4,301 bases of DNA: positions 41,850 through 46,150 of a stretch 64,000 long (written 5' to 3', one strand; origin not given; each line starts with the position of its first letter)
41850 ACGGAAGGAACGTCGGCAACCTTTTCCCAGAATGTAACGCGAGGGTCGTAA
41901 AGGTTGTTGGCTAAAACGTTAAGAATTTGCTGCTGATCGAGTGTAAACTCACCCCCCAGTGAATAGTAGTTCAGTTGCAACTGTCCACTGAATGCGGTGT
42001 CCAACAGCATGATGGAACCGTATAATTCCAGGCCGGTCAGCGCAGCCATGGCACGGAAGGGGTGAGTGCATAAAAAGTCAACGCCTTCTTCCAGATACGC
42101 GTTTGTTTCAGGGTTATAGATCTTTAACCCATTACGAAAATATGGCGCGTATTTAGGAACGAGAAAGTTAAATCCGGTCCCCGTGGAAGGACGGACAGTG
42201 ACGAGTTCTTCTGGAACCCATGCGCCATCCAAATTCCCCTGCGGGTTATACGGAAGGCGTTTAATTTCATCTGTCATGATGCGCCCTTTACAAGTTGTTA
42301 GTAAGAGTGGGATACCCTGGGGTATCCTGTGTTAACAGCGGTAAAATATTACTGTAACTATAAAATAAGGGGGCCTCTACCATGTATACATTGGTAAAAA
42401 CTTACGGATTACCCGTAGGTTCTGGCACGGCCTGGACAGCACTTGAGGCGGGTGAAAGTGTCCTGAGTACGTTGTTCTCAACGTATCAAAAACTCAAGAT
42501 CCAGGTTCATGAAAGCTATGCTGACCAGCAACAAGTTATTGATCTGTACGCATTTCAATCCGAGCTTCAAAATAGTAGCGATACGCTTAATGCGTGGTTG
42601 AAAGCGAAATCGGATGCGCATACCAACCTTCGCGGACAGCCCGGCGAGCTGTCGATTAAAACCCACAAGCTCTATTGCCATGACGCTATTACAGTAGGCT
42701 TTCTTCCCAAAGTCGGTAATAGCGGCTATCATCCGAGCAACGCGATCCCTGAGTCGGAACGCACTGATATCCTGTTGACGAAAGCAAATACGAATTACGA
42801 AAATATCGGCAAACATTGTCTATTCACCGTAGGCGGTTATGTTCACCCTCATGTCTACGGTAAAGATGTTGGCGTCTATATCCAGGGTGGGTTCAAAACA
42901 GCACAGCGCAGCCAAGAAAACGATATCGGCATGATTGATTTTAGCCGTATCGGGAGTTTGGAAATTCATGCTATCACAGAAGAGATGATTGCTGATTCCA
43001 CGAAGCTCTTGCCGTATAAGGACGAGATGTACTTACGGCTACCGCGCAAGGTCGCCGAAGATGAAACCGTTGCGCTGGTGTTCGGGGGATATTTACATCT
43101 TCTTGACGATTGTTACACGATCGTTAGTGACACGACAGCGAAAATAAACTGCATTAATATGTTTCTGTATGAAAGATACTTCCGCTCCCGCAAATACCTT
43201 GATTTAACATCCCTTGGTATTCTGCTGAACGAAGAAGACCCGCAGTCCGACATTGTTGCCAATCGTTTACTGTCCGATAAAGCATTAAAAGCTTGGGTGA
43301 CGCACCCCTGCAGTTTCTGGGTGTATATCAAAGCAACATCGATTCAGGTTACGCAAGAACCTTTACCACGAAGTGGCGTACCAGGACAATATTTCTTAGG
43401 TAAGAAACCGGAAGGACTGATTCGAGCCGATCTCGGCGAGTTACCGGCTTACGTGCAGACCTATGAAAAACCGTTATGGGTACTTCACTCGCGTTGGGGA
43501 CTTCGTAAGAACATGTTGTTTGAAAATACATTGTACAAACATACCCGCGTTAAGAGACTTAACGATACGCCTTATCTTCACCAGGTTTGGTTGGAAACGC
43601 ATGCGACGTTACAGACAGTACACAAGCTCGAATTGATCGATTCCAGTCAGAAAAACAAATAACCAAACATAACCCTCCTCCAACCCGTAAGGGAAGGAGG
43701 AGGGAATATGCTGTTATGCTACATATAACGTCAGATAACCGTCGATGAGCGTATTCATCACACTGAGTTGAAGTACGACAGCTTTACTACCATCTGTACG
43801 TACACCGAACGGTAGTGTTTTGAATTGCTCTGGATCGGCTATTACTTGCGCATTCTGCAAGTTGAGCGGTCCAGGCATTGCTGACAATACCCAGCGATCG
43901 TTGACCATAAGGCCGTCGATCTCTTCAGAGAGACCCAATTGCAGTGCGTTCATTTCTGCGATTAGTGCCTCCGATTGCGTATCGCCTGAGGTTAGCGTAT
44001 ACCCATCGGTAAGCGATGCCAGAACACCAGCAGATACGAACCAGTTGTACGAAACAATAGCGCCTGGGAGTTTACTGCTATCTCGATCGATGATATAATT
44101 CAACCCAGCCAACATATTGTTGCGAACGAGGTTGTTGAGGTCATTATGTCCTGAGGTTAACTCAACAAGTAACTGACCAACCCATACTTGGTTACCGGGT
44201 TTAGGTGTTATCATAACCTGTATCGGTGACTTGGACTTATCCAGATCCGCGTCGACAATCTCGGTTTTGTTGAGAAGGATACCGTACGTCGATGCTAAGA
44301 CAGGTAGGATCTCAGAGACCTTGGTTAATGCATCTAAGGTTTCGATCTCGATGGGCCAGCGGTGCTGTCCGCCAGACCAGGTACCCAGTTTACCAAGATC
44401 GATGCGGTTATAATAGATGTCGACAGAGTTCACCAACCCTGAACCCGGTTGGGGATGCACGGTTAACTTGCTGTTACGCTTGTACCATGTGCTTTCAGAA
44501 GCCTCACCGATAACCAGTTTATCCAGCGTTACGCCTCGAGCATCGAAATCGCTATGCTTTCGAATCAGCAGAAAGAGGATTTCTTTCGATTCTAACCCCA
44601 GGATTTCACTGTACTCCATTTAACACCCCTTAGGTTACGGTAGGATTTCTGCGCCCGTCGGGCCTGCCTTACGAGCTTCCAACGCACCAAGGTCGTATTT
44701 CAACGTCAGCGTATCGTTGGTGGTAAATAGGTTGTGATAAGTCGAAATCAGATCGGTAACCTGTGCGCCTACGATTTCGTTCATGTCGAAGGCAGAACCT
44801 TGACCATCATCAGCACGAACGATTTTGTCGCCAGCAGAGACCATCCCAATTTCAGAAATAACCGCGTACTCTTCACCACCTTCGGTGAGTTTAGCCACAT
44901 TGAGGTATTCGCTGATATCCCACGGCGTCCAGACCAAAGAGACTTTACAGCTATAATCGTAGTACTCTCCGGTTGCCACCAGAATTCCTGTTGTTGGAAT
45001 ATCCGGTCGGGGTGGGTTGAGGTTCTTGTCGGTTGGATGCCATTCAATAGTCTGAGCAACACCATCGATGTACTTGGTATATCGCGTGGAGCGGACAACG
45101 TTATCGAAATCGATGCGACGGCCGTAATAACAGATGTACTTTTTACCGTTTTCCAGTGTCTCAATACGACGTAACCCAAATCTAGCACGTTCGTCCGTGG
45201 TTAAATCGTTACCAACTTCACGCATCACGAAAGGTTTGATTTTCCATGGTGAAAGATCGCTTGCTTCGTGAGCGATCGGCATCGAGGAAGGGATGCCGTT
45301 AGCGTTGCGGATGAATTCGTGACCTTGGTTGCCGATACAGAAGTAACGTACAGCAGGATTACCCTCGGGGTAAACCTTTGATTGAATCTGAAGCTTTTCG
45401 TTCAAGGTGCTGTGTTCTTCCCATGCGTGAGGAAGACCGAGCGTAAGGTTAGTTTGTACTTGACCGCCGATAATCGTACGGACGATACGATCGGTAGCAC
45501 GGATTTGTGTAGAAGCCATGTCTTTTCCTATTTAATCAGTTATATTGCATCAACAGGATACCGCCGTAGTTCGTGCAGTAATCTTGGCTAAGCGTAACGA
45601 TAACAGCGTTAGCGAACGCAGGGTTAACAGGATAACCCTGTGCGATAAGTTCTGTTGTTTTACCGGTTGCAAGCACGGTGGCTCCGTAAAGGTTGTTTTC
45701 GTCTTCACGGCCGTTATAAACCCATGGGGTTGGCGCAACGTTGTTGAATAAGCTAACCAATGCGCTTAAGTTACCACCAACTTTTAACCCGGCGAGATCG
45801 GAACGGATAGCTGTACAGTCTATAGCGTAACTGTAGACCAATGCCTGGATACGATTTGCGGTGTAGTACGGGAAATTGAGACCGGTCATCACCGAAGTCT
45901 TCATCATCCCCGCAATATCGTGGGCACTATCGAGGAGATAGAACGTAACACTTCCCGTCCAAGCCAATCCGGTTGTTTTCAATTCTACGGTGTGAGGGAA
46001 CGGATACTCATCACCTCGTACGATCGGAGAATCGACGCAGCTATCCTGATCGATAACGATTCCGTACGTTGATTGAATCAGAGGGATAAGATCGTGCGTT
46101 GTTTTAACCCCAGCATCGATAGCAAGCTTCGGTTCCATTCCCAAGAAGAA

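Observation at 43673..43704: Family of nested GC-rich hairpins with central CCC-tetraloop-GGG (about nine copies) at gene 3' ends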

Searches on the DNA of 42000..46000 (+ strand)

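Call 6: search_dna_similar(query=window:42000-46000:+, collection=phages, mode=near, max_rows=25)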
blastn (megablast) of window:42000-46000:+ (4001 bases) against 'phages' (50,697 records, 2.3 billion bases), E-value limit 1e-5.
Records with a match: 2; places in all: 8; records where one place covers at least 80% of the query: 2.
Best place of each record, by identity: 95-99% 2.
By first word of the organism name: Escherichia 2.
By host as written in the record: Escherichia coli 2.
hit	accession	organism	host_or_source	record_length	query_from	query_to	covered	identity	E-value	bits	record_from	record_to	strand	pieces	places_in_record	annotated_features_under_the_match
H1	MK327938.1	Escherichia phage vB_EcoM_Goslar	Escherichia coli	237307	1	4001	100%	96.5%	0e+0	6613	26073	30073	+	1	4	hypothetical protein (x5) | terminator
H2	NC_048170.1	Escherichia phage vB_EcoM_Goslar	Escherichia coli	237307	1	4001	100%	96.5%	0e+0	6613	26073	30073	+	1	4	hypothetical protein (x2) | virion structural protein (x3) | terminator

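Call 8: get_annotated_region(hit=H1, flank=20000)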
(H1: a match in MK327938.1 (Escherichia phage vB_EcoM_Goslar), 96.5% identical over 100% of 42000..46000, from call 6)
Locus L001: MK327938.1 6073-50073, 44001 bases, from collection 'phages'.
description: Escherichia phage vB_EcoM_Goslar, complete genome.
organism: Escherichia phage vB_EcoM_Goslar (NCBI taxid 2502409)
taxonomy: Viruses; Duplodnaviria; Heunggongvirae; Uroviricota; Caudoviricetes; Goslarvirus; Goslarvirus goslar
host: Escherichia coli; source: duck dung; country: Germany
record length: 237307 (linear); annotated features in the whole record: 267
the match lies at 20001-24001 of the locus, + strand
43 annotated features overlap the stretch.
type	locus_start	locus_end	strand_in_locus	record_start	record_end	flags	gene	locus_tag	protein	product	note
CDS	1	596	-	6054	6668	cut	-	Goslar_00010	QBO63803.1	putative holliday junction resolvase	weakly similar to hypothetical protein [Erwinia phage PhiEaH1], conserved domain RuvC COG0817 Holliday junction ...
CDS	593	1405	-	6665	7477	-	-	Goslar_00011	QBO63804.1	hypothetical protein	-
CDS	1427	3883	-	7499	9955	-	-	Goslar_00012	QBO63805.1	putative SbcC-like protein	weakly similar to SbcC protein [Pseudomonas phage Noxifer], conserved domain SbcC COG0419 DNA repair exonuclease SbcCD ...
regulatory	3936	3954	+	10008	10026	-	-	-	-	terminator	putative transcriptional terminator, -10.40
CDS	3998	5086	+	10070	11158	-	-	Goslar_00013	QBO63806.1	hypothetical protein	weakly similar to putative structural protein [Erwinia phage vB_EamM_Deimos-Minion]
regulatory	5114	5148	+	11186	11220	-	-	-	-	terminator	putative transcriptional terminator, -13.81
CDS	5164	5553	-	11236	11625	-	-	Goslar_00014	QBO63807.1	hypothetical protein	-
CDS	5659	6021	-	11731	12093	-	-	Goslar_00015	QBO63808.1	hypothetical protein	-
CDS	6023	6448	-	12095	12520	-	-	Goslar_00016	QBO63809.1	hypothetical protein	-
CDS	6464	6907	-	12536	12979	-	-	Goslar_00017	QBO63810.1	hypothetical protein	-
CDS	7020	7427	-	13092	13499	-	-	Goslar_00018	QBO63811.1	hypothetical protein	-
CDS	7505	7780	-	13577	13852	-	-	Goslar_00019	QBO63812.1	hypothetical protein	-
CDS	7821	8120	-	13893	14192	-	-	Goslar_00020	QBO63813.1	hypothetical protein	-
CDS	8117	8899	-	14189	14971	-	-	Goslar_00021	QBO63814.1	hypothetical protein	-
CDS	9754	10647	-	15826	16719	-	-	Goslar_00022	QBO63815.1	hypothetical protein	weakly similar to putative virion structural protein 11 [Cronobacter phage CR5]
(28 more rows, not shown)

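Call 66: search_dna_similar(query=window:43663-43716:+, collection=ecoli_genomes, mode=distant, max_evalue=1, max_rows=10)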
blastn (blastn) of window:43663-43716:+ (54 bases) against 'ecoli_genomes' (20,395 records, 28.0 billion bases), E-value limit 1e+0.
No match.
